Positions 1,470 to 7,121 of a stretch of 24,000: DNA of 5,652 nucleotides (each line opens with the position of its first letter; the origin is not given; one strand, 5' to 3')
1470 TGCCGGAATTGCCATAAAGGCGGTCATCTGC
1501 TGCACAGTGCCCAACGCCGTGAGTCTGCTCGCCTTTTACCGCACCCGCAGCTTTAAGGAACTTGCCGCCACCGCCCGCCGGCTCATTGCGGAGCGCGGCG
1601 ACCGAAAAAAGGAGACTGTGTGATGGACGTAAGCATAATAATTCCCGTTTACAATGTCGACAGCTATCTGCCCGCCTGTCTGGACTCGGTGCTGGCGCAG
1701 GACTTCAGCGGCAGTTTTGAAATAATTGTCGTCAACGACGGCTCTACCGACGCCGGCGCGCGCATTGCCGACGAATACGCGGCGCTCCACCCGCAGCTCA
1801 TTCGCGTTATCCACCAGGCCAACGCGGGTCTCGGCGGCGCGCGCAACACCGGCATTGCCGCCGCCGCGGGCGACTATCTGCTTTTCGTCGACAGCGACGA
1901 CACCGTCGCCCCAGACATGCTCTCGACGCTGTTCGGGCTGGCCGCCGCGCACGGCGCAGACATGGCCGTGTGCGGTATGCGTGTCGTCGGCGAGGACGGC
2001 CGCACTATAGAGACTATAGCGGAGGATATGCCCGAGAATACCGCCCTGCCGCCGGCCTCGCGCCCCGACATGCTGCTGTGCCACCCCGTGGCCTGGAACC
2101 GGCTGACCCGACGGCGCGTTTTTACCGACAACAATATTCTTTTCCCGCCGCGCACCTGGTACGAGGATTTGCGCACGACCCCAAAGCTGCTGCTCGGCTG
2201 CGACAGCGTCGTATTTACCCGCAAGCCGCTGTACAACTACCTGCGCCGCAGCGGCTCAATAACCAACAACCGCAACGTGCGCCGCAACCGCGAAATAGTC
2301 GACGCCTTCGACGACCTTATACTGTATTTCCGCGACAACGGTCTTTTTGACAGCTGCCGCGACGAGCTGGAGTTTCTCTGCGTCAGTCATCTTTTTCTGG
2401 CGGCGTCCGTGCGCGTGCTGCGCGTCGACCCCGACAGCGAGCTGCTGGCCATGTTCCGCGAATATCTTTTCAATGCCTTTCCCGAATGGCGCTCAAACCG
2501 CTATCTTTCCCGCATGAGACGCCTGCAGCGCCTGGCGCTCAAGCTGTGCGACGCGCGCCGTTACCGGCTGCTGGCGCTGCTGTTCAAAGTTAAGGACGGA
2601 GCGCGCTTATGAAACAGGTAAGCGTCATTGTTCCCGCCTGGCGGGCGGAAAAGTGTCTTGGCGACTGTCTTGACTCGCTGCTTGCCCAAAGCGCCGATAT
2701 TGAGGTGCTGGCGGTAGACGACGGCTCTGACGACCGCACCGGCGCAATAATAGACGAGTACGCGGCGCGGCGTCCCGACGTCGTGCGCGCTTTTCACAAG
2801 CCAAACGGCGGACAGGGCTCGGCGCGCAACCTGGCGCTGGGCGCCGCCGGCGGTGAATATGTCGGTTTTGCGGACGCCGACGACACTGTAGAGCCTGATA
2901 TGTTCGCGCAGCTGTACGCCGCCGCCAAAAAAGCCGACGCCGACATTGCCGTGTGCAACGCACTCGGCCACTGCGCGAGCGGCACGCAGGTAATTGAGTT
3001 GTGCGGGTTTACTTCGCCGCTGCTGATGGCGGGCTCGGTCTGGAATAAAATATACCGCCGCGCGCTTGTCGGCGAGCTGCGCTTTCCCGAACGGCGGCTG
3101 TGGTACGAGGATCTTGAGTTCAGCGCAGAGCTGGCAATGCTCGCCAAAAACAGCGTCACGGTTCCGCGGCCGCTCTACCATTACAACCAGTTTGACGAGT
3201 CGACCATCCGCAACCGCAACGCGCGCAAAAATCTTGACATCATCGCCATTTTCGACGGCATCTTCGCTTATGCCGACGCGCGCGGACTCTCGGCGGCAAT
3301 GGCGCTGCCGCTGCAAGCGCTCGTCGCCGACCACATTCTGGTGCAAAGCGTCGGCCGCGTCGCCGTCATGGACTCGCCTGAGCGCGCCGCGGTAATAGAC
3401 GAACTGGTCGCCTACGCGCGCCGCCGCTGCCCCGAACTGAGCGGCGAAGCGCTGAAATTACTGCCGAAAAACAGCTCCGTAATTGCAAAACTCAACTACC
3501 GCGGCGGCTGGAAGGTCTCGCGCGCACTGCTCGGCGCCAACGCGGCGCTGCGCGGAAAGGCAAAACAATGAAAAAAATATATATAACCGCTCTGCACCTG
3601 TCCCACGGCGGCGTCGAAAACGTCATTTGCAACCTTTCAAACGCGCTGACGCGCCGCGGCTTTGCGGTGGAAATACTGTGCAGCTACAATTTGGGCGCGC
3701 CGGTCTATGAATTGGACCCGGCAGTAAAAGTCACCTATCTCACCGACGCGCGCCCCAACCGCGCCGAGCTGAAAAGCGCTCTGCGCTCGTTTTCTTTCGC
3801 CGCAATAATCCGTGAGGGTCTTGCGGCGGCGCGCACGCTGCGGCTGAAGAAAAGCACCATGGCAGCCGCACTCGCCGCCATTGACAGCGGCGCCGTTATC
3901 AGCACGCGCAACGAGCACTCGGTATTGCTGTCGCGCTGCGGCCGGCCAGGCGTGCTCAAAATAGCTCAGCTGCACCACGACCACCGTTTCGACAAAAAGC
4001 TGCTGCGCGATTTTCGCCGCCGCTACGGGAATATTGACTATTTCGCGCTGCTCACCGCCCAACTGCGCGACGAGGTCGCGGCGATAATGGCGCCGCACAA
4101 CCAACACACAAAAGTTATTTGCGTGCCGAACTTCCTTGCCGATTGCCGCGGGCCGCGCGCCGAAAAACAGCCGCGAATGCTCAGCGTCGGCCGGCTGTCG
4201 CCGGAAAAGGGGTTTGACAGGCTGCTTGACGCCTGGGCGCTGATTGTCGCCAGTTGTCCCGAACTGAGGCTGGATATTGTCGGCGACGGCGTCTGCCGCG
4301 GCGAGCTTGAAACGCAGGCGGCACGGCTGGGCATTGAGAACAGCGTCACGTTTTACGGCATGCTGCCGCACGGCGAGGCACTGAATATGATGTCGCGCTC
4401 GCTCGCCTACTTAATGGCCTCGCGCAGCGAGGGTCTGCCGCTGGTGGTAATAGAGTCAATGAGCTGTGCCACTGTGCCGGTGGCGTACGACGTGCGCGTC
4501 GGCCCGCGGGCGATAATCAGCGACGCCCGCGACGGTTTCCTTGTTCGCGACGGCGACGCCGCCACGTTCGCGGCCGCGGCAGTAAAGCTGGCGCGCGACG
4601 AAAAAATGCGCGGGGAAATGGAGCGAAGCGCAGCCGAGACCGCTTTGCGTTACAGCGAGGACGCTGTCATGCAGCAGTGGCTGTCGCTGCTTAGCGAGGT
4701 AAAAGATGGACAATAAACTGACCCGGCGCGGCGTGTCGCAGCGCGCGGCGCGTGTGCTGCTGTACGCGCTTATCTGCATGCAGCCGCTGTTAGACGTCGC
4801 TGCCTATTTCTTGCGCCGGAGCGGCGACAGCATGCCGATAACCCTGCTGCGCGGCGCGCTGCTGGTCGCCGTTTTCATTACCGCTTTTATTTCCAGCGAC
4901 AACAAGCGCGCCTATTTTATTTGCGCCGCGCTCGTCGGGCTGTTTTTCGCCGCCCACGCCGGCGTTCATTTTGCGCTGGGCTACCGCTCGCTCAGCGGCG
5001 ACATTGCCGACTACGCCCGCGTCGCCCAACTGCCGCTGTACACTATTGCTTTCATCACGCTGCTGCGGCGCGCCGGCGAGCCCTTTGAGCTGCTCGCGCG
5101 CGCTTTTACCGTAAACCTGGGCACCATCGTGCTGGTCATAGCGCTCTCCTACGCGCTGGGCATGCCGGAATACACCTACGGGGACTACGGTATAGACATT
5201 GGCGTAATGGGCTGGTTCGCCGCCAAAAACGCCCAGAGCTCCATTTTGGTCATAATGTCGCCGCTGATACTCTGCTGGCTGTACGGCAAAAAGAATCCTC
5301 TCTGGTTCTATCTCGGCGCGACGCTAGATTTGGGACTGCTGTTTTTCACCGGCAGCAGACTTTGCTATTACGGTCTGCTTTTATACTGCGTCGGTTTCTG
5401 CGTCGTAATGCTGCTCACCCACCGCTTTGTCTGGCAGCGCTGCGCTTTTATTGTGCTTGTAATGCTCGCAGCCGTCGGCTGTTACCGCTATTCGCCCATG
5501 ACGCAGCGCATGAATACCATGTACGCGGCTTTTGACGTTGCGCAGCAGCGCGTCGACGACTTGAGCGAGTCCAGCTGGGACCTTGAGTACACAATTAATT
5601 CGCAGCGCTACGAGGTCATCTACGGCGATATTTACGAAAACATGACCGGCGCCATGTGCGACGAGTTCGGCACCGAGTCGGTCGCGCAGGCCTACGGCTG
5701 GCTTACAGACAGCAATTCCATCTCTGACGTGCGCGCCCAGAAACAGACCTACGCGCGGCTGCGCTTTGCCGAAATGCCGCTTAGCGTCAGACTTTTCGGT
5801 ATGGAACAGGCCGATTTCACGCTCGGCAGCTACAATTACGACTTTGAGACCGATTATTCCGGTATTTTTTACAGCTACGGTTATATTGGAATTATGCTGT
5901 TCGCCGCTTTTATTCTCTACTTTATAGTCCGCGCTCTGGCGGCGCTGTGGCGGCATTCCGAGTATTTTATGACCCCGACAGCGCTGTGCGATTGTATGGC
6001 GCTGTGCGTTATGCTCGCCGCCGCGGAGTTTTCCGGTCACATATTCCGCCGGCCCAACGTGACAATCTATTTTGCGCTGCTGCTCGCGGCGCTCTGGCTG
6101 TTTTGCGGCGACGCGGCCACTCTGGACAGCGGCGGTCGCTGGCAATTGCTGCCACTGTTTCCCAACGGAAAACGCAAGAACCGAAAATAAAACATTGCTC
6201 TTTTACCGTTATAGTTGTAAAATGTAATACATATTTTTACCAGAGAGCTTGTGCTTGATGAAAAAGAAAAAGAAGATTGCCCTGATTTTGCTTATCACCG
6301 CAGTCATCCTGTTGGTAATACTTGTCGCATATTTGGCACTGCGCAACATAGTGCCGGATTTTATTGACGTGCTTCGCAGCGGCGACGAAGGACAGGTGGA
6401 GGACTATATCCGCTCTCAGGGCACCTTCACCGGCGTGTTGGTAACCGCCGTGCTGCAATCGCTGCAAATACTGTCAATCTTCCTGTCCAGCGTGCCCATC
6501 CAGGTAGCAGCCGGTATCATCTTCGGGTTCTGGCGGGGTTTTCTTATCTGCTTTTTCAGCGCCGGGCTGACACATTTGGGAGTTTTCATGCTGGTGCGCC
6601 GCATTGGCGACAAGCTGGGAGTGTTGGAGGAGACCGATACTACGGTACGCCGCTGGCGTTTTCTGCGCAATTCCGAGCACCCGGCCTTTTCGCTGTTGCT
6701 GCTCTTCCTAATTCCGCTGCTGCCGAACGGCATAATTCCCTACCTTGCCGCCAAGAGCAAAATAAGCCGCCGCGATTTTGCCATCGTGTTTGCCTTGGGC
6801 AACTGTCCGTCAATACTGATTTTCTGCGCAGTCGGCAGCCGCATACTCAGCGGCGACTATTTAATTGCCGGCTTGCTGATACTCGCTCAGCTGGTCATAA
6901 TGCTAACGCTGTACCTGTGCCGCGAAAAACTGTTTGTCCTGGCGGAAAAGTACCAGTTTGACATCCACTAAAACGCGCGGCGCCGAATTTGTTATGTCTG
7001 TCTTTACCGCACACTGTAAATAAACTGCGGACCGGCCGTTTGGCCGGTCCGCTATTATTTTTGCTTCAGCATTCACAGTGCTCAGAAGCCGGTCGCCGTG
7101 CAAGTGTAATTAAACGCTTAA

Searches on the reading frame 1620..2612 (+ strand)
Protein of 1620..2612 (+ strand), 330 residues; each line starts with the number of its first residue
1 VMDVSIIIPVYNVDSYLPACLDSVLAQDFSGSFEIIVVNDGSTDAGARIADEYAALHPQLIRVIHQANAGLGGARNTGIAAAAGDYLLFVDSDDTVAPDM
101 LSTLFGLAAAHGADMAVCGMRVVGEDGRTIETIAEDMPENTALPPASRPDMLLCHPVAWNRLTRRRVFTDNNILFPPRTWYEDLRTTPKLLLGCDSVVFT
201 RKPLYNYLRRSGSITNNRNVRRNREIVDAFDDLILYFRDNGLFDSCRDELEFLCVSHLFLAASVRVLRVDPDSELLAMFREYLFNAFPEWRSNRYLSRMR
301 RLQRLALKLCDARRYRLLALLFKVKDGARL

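Call 68: search_protein_families(library=pfam, proteins=[window:1620-2612:+], max_evalue=0.00001)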
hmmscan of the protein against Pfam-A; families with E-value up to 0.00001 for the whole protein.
window:1620-2612:+ (330 aa): 3 families
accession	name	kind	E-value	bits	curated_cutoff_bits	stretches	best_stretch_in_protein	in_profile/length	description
PF00535.33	Glycos_transf_2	-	3.4e-38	131.7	23.3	1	5-134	1-129/168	Glycosyl transferase family 2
PF13641.12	Glyco_tranf_2_3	-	4.7e-16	59.9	27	1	4-116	3-119/230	Glycosyltransferase like family 2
PF10111.15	Glyco_tranf_2_2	-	4e-11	43.4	27.3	1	5-108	1-106/276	Glycosyltransferase like family 2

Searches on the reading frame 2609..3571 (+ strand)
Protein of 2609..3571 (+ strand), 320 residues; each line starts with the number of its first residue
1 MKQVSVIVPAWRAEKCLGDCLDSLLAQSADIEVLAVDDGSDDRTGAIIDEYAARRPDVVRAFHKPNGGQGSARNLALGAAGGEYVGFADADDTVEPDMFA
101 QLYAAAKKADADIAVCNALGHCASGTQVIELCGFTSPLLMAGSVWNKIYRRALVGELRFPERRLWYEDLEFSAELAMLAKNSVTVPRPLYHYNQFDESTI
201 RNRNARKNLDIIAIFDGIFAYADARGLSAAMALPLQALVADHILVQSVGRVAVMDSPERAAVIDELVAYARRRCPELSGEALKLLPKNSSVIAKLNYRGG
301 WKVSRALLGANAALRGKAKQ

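Call 68: search_protein_families(library=pfam, proteins=[window:2609-3571:+], max_evalue=0.00001)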
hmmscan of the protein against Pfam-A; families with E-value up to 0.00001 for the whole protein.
window:2609-3571:+ (320 aa): 3 families
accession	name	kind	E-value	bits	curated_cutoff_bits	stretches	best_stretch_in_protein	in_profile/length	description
PF00535.33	Glycos_transf_2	-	2.2e-31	109.5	23.3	1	5-123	1-120/168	Glycosyl transferase family 2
PF13641.12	Glyco_tranf_2_3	-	1.2e-13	52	27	1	3-117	2-122/230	Glycosyltransferase like family 2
PF10111.15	Glyco_tranf_2_2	-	1.6e-07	31.6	27.3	1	28-104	27-104/276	Glycosyltransferase like family 2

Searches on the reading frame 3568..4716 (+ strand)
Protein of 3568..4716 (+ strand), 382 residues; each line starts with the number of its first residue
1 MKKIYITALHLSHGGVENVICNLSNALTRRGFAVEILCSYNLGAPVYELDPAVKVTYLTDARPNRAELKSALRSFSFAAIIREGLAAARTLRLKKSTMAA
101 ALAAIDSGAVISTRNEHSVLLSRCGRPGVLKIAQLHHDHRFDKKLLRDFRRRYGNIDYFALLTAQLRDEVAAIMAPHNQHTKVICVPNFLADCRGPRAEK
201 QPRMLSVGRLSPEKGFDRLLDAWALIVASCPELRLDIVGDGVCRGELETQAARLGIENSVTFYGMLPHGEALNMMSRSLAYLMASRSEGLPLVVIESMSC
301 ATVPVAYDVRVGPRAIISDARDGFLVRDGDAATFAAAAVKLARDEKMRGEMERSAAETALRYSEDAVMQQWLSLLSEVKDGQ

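Call 68: search_protein_families(library=pfam, proteins=[window:3568-4716:+], max_evalue=0.00001)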
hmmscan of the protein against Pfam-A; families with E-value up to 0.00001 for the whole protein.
window:3568-4716:+ (382 aa): 3 families
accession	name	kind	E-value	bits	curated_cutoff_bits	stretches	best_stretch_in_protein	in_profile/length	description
PF00534.26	Glycos_transf_1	-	1.9e-34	119.1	26.4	1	197-356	11-170/172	Glycosyl transferases group 1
PF13692.12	Glyco_trans_1_4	-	8.3e-29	101.1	27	1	202-344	2-142/142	Glycosyl transferases group 1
PF13439.12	Glyco_transf_4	-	8.1e-06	26.4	28.5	0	14-172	2-150/170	Glycosyltransferase Family 4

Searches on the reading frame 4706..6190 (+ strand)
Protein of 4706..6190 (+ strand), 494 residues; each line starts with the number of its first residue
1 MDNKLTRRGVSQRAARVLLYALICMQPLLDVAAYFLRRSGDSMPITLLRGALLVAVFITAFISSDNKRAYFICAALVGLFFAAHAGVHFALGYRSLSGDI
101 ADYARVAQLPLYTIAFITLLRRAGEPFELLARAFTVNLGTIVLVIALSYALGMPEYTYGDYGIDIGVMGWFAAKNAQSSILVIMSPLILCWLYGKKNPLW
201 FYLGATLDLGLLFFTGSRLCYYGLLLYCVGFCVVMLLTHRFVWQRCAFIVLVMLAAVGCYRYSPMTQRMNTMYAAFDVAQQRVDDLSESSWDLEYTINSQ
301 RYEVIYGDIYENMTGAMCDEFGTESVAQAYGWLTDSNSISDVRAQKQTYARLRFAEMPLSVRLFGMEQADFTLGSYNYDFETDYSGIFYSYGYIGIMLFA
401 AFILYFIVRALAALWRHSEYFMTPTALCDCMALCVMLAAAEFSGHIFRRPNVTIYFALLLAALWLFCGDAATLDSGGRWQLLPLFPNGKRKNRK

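Call 5: search_protein_families(library=pfam, proteins=[window:4706-6190:+])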
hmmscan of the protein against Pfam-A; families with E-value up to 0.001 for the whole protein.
window:4706-6190:+ (494 aa): 2 families
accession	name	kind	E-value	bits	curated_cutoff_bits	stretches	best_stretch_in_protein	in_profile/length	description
PF13425.11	O-antigen_lig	-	5.7e-63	213.8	31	1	17-464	6-456/462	O-antigen ligase like membrane protein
PF04932.20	Wzy_C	-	0.00014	22.1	31.7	1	207-285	5-75/149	O-Antigen ligase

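Call 6: search_protein_families(library=ncbifam, proteins=[window:4706-6190:+])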
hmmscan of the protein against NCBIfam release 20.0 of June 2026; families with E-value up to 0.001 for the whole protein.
window:4706-6190:+ (494 aa): 0 families

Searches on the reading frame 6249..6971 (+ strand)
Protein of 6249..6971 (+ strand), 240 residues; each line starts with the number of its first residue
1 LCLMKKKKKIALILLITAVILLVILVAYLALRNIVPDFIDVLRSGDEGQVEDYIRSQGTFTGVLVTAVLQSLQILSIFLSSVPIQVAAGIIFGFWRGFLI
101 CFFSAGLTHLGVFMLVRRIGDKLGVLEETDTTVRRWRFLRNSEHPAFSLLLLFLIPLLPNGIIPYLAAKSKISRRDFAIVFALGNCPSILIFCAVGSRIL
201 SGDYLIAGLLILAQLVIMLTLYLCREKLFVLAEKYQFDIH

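Call 5: search_protein_families(library=pfam, proteins=[window:6249-6971:+])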
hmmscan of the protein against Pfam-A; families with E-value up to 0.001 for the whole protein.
window:6249-6971:+ (240 aa): 1 family
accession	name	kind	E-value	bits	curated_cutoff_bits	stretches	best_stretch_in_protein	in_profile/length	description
PF09335.16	VTT_dom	-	4.5e-16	59.9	33.9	1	81-197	3-122/123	VTT domain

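Call 6: search_protein_families(library=ncbifam, proteins=[window:6249-6971:+])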
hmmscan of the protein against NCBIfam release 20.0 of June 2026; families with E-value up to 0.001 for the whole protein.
window:6249-6971:+ (240 aa): 0 families
